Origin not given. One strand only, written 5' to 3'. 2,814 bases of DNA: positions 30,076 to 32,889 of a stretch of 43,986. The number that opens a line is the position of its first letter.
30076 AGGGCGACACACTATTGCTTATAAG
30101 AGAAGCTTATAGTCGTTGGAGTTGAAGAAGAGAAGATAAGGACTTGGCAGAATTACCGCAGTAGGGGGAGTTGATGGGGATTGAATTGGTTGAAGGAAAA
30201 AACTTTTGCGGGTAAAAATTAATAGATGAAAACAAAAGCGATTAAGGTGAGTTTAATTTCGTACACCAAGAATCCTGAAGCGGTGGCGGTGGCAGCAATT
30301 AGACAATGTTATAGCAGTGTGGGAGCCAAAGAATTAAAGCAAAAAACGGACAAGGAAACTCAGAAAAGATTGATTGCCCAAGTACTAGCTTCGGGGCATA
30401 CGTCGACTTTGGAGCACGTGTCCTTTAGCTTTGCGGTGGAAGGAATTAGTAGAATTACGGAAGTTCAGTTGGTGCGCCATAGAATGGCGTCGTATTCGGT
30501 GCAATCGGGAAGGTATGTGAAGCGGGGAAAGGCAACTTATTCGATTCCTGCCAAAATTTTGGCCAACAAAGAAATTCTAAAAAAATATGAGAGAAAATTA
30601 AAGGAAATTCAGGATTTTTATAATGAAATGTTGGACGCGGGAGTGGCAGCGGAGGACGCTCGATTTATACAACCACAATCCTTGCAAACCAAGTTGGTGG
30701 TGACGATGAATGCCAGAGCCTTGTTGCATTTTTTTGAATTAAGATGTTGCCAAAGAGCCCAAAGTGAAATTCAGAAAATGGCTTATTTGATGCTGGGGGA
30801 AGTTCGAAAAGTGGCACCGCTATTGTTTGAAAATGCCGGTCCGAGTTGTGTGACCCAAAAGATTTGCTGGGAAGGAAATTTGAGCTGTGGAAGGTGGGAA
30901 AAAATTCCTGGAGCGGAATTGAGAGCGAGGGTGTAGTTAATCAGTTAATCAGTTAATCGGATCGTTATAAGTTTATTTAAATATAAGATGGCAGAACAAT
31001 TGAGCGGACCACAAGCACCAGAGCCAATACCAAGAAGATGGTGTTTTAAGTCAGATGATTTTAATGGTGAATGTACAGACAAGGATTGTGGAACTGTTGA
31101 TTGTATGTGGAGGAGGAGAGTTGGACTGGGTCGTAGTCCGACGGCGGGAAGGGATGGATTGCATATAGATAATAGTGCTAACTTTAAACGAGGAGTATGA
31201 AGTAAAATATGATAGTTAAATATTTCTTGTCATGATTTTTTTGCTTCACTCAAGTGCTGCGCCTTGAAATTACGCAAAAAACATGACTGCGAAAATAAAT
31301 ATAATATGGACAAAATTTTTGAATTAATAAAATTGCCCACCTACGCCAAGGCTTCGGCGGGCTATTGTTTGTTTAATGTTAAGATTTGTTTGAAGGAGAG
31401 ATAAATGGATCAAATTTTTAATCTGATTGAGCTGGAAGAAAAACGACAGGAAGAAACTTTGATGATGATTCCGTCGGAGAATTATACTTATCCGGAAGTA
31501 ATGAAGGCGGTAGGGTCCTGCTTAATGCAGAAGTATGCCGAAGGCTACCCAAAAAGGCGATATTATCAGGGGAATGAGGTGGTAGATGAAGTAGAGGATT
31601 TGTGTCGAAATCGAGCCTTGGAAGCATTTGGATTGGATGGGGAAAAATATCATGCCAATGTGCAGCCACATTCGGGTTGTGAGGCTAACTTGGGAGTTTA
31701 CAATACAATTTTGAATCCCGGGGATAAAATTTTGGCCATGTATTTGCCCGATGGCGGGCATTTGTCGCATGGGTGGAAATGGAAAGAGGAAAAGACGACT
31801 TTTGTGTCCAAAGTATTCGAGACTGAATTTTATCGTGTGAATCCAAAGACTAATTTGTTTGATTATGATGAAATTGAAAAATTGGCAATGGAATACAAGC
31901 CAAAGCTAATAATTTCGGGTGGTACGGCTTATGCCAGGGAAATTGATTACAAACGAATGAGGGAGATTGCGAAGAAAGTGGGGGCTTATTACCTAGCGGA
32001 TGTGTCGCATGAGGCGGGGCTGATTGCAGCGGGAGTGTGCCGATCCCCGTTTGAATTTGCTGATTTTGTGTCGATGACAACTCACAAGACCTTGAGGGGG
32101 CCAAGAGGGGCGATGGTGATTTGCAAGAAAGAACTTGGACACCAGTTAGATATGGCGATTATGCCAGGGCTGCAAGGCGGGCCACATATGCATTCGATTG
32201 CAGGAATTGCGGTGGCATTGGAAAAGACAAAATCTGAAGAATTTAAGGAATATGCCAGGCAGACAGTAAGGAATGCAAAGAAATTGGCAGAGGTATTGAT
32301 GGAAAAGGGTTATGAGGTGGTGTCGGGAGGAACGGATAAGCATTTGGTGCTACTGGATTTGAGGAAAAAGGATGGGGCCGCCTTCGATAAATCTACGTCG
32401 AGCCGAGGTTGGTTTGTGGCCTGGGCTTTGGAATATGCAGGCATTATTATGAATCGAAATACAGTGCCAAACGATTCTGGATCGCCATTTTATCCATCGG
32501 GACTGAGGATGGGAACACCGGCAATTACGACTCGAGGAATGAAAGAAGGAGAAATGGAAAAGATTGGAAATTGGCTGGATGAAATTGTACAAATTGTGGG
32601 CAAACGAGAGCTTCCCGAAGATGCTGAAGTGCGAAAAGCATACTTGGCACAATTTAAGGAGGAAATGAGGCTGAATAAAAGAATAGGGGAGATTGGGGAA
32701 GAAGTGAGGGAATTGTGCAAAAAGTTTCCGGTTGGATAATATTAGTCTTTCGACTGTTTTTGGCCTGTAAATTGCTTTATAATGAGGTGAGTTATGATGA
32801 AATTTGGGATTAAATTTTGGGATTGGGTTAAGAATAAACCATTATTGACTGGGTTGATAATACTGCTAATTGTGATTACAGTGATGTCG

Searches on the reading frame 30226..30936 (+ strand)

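Call 8: search_protein_families(library=pfam, proteins=[window:30226-30936:+], max_evalue=0.01)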
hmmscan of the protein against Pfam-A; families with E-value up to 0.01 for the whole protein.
window:30226-30936:+ (236 aa): 1 family
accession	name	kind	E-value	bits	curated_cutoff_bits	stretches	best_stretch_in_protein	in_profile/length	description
PF02511.20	Thy1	-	4.2e-67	226.1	24.8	1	10-198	2-190/191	Thymidylate synthase complementing protein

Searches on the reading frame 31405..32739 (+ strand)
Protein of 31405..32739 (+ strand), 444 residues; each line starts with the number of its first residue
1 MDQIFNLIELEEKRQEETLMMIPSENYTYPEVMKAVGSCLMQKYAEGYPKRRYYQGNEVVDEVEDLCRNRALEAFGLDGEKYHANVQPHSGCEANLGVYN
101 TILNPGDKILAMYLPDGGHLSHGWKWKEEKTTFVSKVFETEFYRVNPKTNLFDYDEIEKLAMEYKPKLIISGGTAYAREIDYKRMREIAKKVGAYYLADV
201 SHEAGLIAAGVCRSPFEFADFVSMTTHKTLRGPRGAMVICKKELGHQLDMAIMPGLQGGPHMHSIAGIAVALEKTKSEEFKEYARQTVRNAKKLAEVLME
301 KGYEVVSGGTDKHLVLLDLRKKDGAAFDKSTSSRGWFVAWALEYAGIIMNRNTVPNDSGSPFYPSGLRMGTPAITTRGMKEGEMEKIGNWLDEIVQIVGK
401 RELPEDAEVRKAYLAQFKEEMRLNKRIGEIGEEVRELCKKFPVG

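Call 8: search_protein_families(library=pfam, proteins=[window:31405-32739:+], max_evalue=0.01)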
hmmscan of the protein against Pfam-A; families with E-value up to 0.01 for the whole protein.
window:31405-32739:+ (444 aa): 4 families
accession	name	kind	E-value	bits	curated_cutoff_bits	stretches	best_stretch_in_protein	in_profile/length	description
PF00464.25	SHMT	-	3.6e-154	513.6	27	1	3-390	7-398/399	Serine hydroxymethyltransferase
PF00155.27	Aminotran_1_2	-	0.00024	20.8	19.7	1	81-379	64-354/361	Aminotransferase class I and II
PF13628.12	DUF4142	-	0.00053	20.7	27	1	269-329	22-88/138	Domain of unknown function (DUF4142)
PF01212.27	Beta_elim_lyase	-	0.0072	16.1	27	0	83-315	48-283/288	Beta-eliminating lyase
